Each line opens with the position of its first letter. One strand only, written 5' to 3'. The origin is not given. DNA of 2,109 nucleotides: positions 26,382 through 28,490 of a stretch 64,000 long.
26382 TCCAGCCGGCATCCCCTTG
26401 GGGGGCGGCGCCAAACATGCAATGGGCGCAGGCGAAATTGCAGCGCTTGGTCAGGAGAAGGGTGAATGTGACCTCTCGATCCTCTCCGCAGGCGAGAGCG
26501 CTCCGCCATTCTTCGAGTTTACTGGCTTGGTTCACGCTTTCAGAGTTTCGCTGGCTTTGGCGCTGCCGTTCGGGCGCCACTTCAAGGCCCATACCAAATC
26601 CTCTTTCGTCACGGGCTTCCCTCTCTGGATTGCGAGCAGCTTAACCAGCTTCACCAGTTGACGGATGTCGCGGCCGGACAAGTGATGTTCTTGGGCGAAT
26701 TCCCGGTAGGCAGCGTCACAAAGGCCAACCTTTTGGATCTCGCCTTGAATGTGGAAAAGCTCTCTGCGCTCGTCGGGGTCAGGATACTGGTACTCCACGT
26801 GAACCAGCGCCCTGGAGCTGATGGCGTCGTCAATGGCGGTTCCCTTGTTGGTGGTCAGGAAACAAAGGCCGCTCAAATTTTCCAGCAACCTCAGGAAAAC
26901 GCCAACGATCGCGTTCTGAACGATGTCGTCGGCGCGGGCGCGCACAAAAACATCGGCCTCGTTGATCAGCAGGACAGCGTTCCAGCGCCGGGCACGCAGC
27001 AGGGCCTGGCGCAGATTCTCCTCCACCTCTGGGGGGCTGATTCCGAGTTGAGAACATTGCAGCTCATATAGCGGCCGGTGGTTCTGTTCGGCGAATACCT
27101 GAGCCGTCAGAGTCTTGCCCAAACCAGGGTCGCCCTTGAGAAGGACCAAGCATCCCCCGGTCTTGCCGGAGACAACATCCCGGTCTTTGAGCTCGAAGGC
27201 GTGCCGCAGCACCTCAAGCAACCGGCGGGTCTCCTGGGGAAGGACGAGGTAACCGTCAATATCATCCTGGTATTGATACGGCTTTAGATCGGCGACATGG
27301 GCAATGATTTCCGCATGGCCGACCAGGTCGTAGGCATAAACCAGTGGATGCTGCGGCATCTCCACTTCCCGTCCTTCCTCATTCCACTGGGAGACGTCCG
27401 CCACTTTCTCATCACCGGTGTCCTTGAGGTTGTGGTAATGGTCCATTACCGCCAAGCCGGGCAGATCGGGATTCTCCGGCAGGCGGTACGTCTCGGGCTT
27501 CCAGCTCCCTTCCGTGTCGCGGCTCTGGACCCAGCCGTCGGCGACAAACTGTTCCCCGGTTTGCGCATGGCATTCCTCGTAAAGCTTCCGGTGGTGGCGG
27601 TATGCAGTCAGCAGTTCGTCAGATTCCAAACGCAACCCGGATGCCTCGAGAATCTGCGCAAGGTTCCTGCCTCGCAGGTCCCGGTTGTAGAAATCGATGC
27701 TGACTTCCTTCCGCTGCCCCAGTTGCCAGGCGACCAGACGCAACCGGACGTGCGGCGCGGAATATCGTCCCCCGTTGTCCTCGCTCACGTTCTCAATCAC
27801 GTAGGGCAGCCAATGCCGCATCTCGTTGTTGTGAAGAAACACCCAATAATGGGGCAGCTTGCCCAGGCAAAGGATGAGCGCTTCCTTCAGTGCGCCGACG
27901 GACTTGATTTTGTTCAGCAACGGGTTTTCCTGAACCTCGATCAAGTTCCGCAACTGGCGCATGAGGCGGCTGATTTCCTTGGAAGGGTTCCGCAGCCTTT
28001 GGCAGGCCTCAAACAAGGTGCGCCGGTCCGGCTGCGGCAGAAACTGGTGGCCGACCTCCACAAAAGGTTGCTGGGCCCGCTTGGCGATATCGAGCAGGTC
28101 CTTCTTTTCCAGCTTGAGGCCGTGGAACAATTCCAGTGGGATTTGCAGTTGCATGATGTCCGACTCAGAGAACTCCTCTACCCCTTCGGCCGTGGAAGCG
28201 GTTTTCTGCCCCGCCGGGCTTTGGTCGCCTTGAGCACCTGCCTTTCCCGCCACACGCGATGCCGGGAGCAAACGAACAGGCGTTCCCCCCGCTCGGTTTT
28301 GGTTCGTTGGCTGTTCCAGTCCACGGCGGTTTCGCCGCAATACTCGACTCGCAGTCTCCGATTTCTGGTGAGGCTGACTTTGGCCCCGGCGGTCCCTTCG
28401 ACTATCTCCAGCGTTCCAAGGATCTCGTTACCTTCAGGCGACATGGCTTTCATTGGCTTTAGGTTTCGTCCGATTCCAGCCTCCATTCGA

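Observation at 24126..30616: Nine-gene operon combining a radical SAM enzyme, an AAA+ ATPase, a ParB-like nuclease domain and a J-domain protein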

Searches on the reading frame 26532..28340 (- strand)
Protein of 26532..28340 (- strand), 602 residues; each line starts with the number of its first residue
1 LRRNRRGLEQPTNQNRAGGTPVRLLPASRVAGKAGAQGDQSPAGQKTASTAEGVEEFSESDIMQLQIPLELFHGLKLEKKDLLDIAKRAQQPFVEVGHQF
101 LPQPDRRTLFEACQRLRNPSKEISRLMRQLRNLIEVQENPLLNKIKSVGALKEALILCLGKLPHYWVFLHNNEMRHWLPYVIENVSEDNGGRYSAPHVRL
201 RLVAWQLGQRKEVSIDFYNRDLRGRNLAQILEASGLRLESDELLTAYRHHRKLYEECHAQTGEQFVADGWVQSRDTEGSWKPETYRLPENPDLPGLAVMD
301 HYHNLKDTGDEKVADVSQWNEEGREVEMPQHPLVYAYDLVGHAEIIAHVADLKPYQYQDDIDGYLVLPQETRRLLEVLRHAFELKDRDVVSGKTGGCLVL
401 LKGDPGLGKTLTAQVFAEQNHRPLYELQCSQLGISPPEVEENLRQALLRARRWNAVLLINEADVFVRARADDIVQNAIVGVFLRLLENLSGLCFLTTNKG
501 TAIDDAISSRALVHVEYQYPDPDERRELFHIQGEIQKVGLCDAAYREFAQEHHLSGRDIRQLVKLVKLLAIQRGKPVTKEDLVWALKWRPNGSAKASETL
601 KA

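Call 5: search_protein_families(library=pfam, max_evalue=0.1, proteins=[window:26532-28340:-])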
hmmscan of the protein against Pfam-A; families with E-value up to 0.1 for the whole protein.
window:26532-28340:- (602 aa): 6 families
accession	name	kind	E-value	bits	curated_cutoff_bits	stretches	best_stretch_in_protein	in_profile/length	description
PF00004.35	AAA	-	7.7e-14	52.7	21.2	1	399-516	1-128/131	ATPase family associated with various cellular activities (AAA)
PF13401.12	AAA_22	-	0.0012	19.6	27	1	398-447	7-58/130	AAA domain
PF07728.20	AAA_5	-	0.0056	17.1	22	1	399-431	2-35/139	AAA domain (dynein-related subfamily)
PF13191.12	AAA_16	-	0.0084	17.1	32.6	1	391-457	21-83/167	AAA ATPase domain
PF17862.7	AAA_lid_3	-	0.059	13.4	27.2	0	552-581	12-42/45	AAA+ lid domain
PF05496.18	RuvB_N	-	0.089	13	27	0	399-422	36-59/159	Holliday junction DNA helicase RuvB P-loop domain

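Call 6: search_protein_families(library=padloc, max_evalue=0.1, proteins=[window:26532-28340:-])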
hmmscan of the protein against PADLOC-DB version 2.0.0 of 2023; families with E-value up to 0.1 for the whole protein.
window:26532-28340:- (602 aa): 6 families
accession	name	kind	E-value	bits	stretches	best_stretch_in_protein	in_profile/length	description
PDLC02196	IetA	-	9.6e-12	43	1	369-586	95-318/374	-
PDLC00914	TRIP13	-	8.9e-11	39.8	1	449-548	138-244/302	TRIP13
PDLC02195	IetA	-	2e-08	32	1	372-571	117-317/395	-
PDLC04232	IetA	-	4.4e-06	24.3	1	399-532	119-258/330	-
PDLC00915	TRIP13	-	1.3e-05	22.8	1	398-530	65-221/302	TRIP13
PDLC04231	IetA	-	0.00033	18.5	1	395-511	116-238/262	-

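Call 7: search_protein_families(library=ncbifam, max_evalue=0.1, proteins=[window:26532-28340:-])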
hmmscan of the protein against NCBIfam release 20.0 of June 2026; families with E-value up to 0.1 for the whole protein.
window:26532-28340:- (602 aa): 10 families
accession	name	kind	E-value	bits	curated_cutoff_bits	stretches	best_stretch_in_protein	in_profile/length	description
NF042959.1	IteA_antiphage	equivalog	1.2e-11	44.4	510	1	365-583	94-317/367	anti-phage ATPase IteA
NF047748.1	PrtsmActNtasePan1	equivalog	8.2e-06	25.1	750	1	354-582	143-382/405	proteasome-activating nucleotidase Pan1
TIGR01243.1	CDC48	subfamily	8.4e-06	24.4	802.65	1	383-573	202-675/733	CDC48 family AAA ATPase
NF003069.1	PRK03992.1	subfamily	0.00014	21.1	500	1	399-586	168-369/379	proteasome-activating nucleotidase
NF047747.1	PrtsmActNtasePan2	equivalog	0.0009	18.6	700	1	369-583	158-386/397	proteasome-activating nucleotidase Pan2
TIGR01242.2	TIGR01242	subfamily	0.0016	17.5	500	1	399-586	151-352/362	proteasome-activating nucleotidase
NF003229.0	PRK04195.1-5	equivalog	0.0024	16.7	280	1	399-465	47-115/413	replication factor C large subunit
TIGR01241.2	FtsH_fam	equivalog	0.0045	15.8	600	1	399-446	198-250/598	ATP-dependent zinc metalloprotease FtsH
TIGR00635.1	ruvB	equivalog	0.0072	15.4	299.05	0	399-420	33-54/305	Holliday junction branch migration DNA helicase RuvB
TIGR00416.1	sms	equivalog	0.08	11.7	403.05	0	386-457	84-146/454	DNA repair protein RadA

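Call 33: find_homologous_proteins(query=window:26532-28154:-, max_evalue=0.00001)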
Query window:26532-28154:- (540 aa): 1011 proteins with E <= 0.00001 among 8000 candidates; the best 120 are listed.
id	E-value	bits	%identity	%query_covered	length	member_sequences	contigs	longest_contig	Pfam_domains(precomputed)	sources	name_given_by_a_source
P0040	0.0e+0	1137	92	100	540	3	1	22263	PF00004.36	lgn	-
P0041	0.0e+0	1108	90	99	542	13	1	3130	PF00004.36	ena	-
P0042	0.0e+0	1080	87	100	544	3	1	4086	PF00004.36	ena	-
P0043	0.0e+0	1063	86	100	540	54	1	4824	PF00004.36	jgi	-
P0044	0.0e+0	1039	84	99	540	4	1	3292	PF00004.36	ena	-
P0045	0.0e+0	1036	82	100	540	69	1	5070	PF00004.36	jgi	jgi:SpoVK/Ycf46/Vps4 family AAA+-type ATPase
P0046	5.4e-267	905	73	99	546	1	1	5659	PF00004.36,PF17862.8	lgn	-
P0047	3.9e-266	902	74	98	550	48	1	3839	PF00004.36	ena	-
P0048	5.0e-265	898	73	98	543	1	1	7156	PF00004.36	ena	-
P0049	2.4e-264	896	73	99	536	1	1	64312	PF00004.36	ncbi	-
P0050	2.7e-262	889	73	98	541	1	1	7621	PF00004.36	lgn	-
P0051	9.1e-262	887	73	98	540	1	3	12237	PF00004.36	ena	-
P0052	3.0e-261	886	74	98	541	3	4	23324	PF00004.36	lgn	-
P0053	8.7e-261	884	73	98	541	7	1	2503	PF00004.36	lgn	-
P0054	5.5e-259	878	71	100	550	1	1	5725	PF00004.36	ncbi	-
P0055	7.8e-259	878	71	99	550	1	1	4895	PF00004.36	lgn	-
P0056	2.6e-258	876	72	98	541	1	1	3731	PF00004.36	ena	-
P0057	3.3e-255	866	73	95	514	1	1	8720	PF00004.36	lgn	-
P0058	7.1e-251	851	84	81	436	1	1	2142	PF00004.36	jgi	jgi:hypothetical protein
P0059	2.4e-246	836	87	77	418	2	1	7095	PF00004.36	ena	-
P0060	1.3e-239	814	88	46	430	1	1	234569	PF00004.36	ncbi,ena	-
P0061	2.8e-223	760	86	72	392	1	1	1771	PF00004.36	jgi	jgi:hypothetical protein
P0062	8.7e-192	656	94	57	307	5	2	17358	PF00004.36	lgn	-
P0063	8.5e-178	610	50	99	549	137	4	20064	PF00004.36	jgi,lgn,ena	jgi:hypothetical protein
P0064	3.0e-175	602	52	98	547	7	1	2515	PF00004.36,PF13401.13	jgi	-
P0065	2.0e-173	596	52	93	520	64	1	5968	PF00004.36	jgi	jgi:hypothetical protein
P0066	6.9e-170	584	51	93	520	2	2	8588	PF00004.36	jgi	-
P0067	2.8e-165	569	50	98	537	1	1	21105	PF00004.36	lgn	-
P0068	6.5e-165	568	84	54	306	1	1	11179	PF00004.36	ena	-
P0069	3.4e-157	542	76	56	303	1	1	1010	PF00004.36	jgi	jgi:SpoVK/Ycf46/Vps4 family AAA+-type ATPase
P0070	1.0e-150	521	79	54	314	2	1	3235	PF00004.36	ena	-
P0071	3.9e-99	351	65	41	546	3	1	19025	PF00004.36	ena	-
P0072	1.0e-88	316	36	92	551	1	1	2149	PF00004.36,PF13401.13,PF07728.21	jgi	jgi:hypothetical protein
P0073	1.1e-85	306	35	81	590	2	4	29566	PF00004.36,PF07728.21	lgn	-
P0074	3.7e-84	301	36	91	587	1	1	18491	PF00004.36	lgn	-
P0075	2.3e-82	295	35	89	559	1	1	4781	PF00004.36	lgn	-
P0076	1.7e-81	292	34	98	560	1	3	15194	PF00004.36,PF07728.21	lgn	-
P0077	1.7e-81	292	35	86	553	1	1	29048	PF00004.36,PF07728.21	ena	-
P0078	2.5e-81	292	35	83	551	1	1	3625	PF00004.36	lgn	-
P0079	9.8e-81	290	35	92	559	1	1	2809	PF00004.36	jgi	jgi:hypothetical protein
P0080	1.2e-80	290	36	87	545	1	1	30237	PF00004.36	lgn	-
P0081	2.1e-80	289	36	87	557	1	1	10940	PF00004.36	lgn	-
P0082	2.2e-80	289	38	82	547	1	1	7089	PF00004.36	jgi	jgi:hypothetical protein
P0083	2.5e-80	289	35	84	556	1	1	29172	PF00004.36,PF07728.21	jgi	jgi:hypothetical protein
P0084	2.8e-80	288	35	91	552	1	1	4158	PF00004.36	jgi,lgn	-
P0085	8.4e-80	287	37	83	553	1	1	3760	PF00004.36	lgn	-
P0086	2.4e-79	285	34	86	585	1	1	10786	PF00004.36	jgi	jgi:hypothetical protein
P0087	3.0e-79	285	34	92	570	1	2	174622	PF00004.36,PF07728.21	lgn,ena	-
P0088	3.1e-79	285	34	90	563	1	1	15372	PF00004.36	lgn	-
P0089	5.1e-79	284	37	85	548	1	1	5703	PF00004.36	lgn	-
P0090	7.3e-79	284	35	92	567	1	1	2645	PF00004.36,PF07728.21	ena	-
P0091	7.7e-79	284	34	91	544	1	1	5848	PF00004.36,PF07728.21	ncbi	-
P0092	1.4e-78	283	36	84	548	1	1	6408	PF00004.36,PF07728.21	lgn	-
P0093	2.0e-78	282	35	94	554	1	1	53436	PF00004.36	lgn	-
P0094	2.6e-78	282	34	87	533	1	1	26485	PF00004.36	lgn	-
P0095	2.8e-78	282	34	90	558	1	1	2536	PF00004.36,PF07728.21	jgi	jgi:hypothetical protein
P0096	2.8e-78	282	33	95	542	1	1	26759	PF00004.36,PF07728.21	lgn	-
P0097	3.9e-78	281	35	87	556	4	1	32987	PF00004.36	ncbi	-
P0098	4.2e-78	281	36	84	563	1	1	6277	PF00004.36,PF07728.21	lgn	-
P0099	5.5e-78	281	33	96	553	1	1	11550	PF00004.36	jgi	jgi:hypothetical protein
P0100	5.9e-78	281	36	76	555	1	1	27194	PF00004.36,PF13401.13,PF07728.21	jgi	jgi:ATPase family associated with various cellular activities (AAA)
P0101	6.7e-78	281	37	86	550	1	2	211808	PF00004.36,PF07728.21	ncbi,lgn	-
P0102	8.0e-78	280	37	82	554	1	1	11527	PF00004.36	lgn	-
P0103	9.5e-78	280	33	83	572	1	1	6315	PF00004.36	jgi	jgi:SpoVK/Ycf46/Vps4 family AAA+-type ATPase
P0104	1.4e-77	279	34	91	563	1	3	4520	PF00004.36,PF07728.21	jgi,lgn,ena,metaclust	metaclust:\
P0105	1.6e-77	279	39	85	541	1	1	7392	PF00004.36,PF07728.21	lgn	-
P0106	3.0e-77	278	36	89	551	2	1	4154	PF00004.36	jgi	-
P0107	4.3e-77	278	33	98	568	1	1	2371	PF00004.36,PF07728.21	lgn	-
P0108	6.0e-77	277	36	83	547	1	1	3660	PF00004.36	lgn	-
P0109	6.2e-77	277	36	81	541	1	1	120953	PF00004.36,PF13401.13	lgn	-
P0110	7.2e-77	277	36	86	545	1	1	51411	PF00004.36,PF13401.13,PF07728.21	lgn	-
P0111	1.3e-76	276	35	85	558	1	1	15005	PF00004.36,PF07728.21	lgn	-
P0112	1.4e-76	276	34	94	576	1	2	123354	PF00004.36,PF07728.21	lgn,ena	-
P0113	1.6e-76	276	37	78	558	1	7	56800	PF00004.36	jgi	jgi:hypothetical protein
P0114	1.7e-76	276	35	86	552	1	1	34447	PF00004.36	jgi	-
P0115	1.8e-76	276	37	82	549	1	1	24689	PF00004.36,PF13401.13,PF07728.21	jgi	jgi:hypothetical protein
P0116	2.2e-76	276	36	83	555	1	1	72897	PF00004.36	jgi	jgi:hypothetical protein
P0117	2.8e-76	275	38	82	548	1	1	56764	PF00004.36,PF13401.13,PF07728.21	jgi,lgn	jgi:hypothetical protein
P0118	2.8e-76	275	36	84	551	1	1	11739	PF00004.36,PF07728.21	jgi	jgi:ATPase family associated with various cellular activities (AAA)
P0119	3.3e-76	275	35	83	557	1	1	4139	PF00004.36,PF07728.21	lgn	-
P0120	3.6e-76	275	36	86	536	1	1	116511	PF00004.36,PF13401.13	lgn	-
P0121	3.7e-76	275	36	86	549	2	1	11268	PF00004.36,PF07728.21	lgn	-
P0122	4.9e-76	274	34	91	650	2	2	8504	PF00004.36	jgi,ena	-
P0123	5.8e-76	274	35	81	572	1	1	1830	PF00004.36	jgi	jgi:hypothetical protein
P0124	6.7e-76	274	34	87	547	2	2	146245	PF00004.36,PF07728.21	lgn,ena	-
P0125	9.9e-76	273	34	87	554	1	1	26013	PF00004.36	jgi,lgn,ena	-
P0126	1.3e-75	273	36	82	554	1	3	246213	PF00004.36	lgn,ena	-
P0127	1.3e-75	273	35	86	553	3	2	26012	PF00004.36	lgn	-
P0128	1.3e-75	273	34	90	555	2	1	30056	PF00004.36,PF13401.13,PF07728.21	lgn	-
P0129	1.9e-75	273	34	85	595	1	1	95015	PF00004.36,PF07728.21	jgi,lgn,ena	-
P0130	2.3e-75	272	33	98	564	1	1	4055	PF00004.36,PF13401.13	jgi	jgi:hypothetical protein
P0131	2.4e-75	272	33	84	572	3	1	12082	PF00004.36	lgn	-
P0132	2.8e-75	272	32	96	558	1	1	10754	PF00004.36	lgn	-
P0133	2.8e-75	272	34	87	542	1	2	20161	PF00004.36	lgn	-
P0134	2.8e-75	272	36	86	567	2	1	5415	PF00004.36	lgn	-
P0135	3.2e-75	272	37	83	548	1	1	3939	PF00004.36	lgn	-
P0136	3.5e-75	272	34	95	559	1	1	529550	PF00004.36,PF07728.21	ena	-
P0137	4.3e-75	271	33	88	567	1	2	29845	PF00004.36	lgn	-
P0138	5.2e-75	271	32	87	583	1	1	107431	PF00004.36,PF13401.13,PF07728.21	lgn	-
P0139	6.3e-75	271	35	87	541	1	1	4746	PF00004.36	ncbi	-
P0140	6.3e-75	271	36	88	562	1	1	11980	PF00004.36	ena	-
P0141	6.3e-75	271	35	86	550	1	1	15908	PF00004.36,PF07728.21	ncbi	-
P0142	7.0e-75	271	34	96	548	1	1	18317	PF00004.36,PF13401.13,PF07728.21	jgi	jgi:hypothetical protein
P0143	7.4e-75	271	33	97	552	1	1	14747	PF00004.36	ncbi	-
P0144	7.7e-75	270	36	85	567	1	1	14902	PF00004.36,PF13401.13,PF07728.21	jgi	jgi:hypothetical protein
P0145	8.5e-75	270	33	98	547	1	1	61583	PF00004.36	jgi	jgi:hypothetical protein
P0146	9.0e-75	270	37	82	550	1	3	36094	PF00004.36,PF13401.13,PF07728.21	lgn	-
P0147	1.0e-74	270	34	87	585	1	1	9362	PF00004.36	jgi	jgi:SpoVK/Ycf46/Vps4 family AAA+-type ATPase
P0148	1.2e-74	270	32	99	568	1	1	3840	PF00004.36,PF07728.21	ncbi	-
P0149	1.3e-74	270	34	87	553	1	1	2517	PF00004.36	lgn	-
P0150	1.3e-74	270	34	84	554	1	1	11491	PF00004.36,PF07728.21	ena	-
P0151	1.4e-74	270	36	83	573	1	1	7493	PF00004.36,PF13401.13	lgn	-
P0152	1.5e-74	270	32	94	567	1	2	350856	PF00004.36,PF07728.21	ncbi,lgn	-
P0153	1.6e-74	269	33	82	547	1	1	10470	PF00004.36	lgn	-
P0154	1.6e-74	269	32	92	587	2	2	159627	PF00004.36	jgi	jgi:hypothetical protein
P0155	1.7e-74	269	33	91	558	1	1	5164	PF00004.36,PF07728.21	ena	-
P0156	1.9e-74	269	36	87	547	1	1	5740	PF00004.36,PF07728.21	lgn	-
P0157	2.0e-74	269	36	84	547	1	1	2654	PF00004.36,PF13401.13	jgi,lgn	jgi:hypothetical protein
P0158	2.3e-74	269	35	87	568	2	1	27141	PF00004.36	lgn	-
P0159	2.4e-74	269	36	82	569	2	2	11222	PF00004.36,PF13401.13,PF07728.21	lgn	-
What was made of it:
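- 26532..28154 (-): AAA+ ATPase (540 aa). A conserved ~300-aa N-domain of unknown fold is followed by a classical-clade AAA module. Member of the AR9 gp082 / phrog_29662 family. More than 1000 homologues (call 33).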

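Call 35: find_encoding_contigs(protein=P0101, flank=7000, max_places=2)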
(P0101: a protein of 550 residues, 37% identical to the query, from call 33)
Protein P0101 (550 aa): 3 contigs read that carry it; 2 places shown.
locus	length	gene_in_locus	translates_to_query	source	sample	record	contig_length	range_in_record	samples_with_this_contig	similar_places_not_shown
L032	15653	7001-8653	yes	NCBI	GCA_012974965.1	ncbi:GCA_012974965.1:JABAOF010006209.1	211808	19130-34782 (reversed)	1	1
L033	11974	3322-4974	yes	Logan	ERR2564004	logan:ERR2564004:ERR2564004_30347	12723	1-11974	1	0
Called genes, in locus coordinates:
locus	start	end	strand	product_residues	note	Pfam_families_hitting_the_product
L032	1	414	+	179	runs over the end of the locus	PF19663:DUF6166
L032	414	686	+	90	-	-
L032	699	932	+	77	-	-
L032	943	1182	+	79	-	-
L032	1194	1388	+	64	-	-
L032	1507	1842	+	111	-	-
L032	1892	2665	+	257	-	-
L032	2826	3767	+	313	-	PF02016:Peptidase_S66, PF17676:Peptidase_S66C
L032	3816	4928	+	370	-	-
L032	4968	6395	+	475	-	PF13203:DUF2201_N, PF09967:DUF2201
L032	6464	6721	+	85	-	-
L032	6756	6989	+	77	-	-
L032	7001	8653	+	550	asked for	PF00004:AAA, PF07728:AAA_5 (faint)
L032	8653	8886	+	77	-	-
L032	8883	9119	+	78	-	-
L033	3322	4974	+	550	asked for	PF00004:AAA, PF07728:AAA_5 (faint)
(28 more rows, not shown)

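Call 36: find_encoding_contigs(protein=P0152, flank=7000, max_places=2)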
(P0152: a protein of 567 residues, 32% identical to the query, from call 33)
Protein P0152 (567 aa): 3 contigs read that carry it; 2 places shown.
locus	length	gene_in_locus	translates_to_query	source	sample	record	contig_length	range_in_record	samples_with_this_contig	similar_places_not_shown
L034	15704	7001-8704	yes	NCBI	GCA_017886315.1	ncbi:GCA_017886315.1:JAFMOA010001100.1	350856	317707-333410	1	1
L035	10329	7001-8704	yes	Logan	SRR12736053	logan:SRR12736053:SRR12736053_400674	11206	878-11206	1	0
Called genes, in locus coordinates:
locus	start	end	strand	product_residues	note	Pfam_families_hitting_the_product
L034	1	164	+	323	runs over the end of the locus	PF01180:DHO_dh, PF00977:His_biosynth (faint)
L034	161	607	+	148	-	-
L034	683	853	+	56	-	-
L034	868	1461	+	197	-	PF00588:SpoU_methylase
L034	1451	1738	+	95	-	-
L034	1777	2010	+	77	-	-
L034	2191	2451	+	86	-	-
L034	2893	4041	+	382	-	-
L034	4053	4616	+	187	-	-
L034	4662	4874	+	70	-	-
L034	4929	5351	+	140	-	-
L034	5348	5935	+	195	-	-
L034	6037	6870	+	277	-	PF08879:WRC (faint)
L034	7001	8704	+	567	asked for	PF00004:AAA, PF07728:AAA_5 (weak)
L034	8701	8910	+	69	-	-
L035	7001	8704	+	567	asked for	PF00004:AAA, PF07728:AAA_5 (weak)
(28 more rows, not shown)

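Call 37: search_protein_families(library=phrogs, max_evalue=0.01, proteins=[window:26532-28154:-])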
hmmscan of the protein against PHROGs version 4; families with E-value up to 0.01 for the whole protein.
window:26532-28154:- (540 aa): 7 families
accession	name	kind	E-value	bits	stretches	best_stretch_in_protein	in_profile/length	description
phrog_29662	-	other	6.7e-63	214.2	1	115-511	121-527/548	ATP-dependent protease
phrog_3757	-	unknown function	1.1e-24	88.5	1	292-527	84-327/367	-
phrog_10401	-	other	2.7e-17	63.7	1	336-477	462-607/667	ATPase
phrog_168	-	DNA, RNA and nucleotide metabolism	7.3e-06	26.9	1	326-467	35-170/314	clamp loader of DNA polymerase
phrog_7485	-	unknown function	0.00017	21.7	1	337-407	230-293/430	-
phrog_11838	-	DNA, RNA and nucleotide metabolism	0.00052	20.3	1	337-369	43-75/420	clamp loader of DNA polymerase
phrog_296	-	integration and excision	0.00066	19.5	0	332-368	316-350/626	DNA transposition protein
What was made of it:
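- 26532..28154 (-): PF00004, 7.7e-14 (call 5). phrog_29662, 6.7e-63 (call 37).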

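Call 43: search_solved_structures(query=window:26532-28154:-, max_evalue=0.00001)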
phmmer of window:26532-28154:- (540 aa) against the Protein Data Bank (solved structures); distinct sequences matched with E-value up to 0.00001: 78 (the best 60 are shown).
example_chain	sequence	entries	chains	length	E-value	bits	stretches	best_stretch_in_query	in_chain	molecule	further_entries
7wub_C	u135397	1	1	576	1.4e-15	59.9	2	306-510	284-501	Transitional endoplasmic reticulum ATPase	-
7wub_D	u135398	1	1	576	1.5e-15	59.9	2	306-510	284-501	Transitional endoplasmic reticulum ATPase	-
7rlb_A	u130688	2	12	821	2.1e-15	59.4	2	297-511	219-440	Transitional endoplasmic reticulum ATPase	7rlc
6mck_A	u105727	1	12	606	3.2e-15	58.8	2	306-510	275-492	Transitional endoplasmic reticulum ATPase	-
7rlj_A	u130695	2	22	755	3.3e-15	58.7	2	309-511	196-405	Transitional endoplasmic reticulum ATPase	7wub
7rlf_A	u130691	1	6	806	3.4e-15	58.7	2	298-510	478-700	Transitional endoplasmic reticulum ATPase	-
8yka_A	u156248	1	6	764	3.5e-15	58.7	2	309-511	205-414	Transitional endoplasmic reticulum ATPase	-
7rld_A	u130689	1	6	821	3.6e-15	58.6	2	298-510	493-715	Transitional endoplasmic reticulum ATPase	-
7y4w_A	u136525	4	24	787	3.9e-15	58.5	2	309-511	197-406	Transitional endoplasmic reticulum ATPase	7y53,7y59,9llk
5c18_A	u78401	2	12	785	4e-15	58.5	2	309-511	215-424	Transitional endoplasmic reticulum ATPase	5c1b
7rlh_A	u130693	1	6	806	4.1e-15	58.4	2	309-511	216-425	Transitional endoplasmic reticulum ATPase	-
7l5w_A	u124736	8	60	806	4.2e-15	58.4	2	309-511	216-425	Transitional endoplasmic reticulum ATPase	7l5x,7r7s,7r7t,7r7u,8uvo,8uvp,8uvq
7k57_A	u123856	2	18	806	4.2e-15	58.4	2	309-511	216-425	Transitional endoplasmic reticulum ATPase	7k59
7bp8_A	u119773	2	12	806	4.2e-15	58.4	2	309-511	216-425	Transitional endoplasmic reticulum ATPase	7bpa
10qq_A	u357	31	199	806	4.2e-15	58.4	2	309-511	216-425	Transitional endoplasmic reticulum ATPase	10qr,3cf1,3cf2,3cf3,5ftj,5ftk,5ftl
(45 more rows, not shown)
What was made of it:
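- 26532..28154 (-): Closest PDB sequences are p97/Cdc48/NSF/Rpt (call 43).
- On Classical AAA ATPases (PF00004): The nearest PDB sequences are p97/Cdc48/NSF/Rpt (call 43).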
